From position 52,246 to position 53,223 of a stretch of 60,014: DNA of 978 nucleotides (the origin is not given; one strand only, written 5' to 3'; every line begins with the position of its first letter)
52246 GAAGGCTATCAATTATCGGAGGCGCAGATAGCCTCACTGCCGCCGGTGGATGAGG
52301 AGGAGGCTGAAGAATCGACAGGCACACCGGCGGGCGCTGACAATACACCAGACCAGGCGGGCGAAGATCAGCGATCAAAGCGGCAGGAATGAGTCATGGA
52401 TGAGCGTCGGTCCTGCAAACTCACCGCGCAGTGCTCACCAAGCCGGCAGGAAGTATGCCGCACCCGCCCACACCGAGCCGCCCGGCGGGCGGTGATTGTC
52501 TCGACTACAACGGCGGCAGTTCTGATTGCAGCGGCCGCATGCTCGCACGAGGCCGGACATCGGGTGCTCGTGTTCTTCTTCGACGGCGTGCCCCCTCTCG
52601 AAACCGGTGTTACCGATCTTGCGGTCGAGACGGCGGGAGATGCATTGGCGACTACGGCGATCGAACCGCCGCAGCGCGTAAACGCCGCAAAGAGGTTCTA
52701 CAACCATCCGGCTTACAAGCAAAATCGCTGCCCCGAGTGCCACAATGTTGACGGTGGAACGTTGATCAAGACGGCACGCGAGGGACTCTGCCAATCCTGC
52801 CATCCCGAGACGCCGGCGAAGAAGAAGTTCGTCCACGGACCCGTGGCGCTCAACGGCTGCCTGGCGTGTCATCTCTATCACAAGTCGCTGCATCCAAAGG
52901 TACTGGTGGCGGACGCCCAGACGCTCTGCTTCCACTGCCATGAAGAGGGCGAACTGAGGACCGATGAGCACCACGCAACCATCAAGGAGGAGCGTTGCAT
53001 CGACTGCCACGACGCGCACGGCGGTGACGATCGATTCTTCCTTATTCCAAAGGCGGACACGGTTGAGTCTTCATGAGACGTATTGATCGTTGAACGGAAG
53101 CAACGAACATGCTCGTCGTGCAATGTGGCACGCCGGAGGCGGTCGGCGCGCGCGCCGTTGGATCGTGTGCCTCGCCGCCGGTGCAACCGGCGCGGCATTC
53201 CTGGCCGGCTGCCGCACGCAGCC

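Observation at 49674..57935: Seven-gene multihaem cytochrome / NHL propeller / putative beta-barrel operon: candidate trans-envelope electron conduit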

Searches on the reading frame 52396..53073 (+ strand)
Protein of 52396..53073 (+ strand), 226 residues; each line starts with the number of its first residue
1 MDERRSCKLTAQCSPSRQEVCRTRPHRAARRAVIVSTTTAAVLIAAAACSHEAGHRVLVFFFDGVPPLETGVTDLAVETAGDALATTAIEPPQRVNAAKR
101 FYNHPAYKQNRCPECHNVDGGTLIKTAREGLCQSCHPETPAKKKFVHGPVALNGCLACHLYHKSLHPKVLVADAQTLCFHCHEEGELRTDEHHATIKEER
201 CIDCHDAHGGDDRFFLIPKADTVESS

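Call 4: search_protein_families(library=pfam, proteins=[window:52396-53073:+], max_evalue=0.1)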
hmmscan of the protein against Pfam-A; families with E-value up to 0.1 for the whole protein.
window:52396-53073:+ (226 aa): 5 families
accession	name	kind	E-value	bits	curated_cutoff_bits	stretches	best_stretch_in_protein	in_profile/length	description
PF09699.15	Paired_CXXCH_1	-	1e-20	73.5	20.6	3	147-185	1-39/41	Doubled CXXCH motif (Paired_CXXCH_1)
PF02085.21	Cytochrom_CIII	-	0.00064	20.5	22.9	1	98-182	19-101/101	Class III cytochrome C family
PF14522.11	Cytochrome_C7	-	0.00073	19.8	24.8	0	131-205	15-66/67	Cytochrome c7 and related cytochrome c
PF22678.1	Cytochrom_c_NrfB-like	-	0.0018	19.2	27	1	132-221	1-81/89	Cytochrome c-type protein NrfB-like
PF14537.11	Cytochrom_c3_2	-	0.0058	17.5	25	0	108-183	5-79/79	Cytochrome c3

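Call 5: search_protein_families(library=ncbifam, proteins=[window:52396-53073:+], max_evalue=0.1)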
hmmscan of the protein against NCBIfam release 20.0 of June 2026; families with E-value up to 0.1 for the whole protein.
window:52396-53073:+ (226 aa): 4 families
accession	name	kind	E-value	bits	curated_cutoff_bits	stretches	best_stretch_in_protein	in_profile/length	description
TIGR01905.1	paired_CXXCH_1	subfamily_domain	4.9e-19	68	25.2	3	147-186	1-40/41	doubled CXXCH domain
TIGR03508.1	decahem_SO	subfamily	3.4e-12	46.4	192.2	1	98-210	131-254/258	DmsE family decaheme c-type cytochrome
NF041028.1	decahem_GSU2203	exception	1.6e-09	37.4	325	2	154-212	127-188/317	GSU2203 family decaheme c-type cytochrome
NF045722.1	c3_cytochr_TmcA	equivalog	0.032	14.1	114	1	83-161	30-112/125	acidic tetraheme cytochrome c3 TmcA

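Call 87: search_solved_structures(query=window:52396-53073:+, max_evalue=1)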
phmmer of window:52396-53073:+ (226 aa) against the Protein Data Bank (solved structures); distinct sequences matched with E-value up to 1: 3.
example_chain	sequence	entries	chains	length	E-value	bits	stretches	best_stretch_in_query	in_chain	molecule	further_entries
6r2q_A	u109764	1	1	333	1e-08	38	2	97-184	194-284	Cystathionine beta-synthase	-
9t0z_4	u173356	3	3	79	0.44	13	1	104-147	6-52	Large ribosomal subunit protein bL31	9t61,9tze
9eov_A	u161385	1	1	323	0.89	12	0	175-213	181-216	Extracellular iron oxide respiratory system surface decaheme cytochrome c component MtrC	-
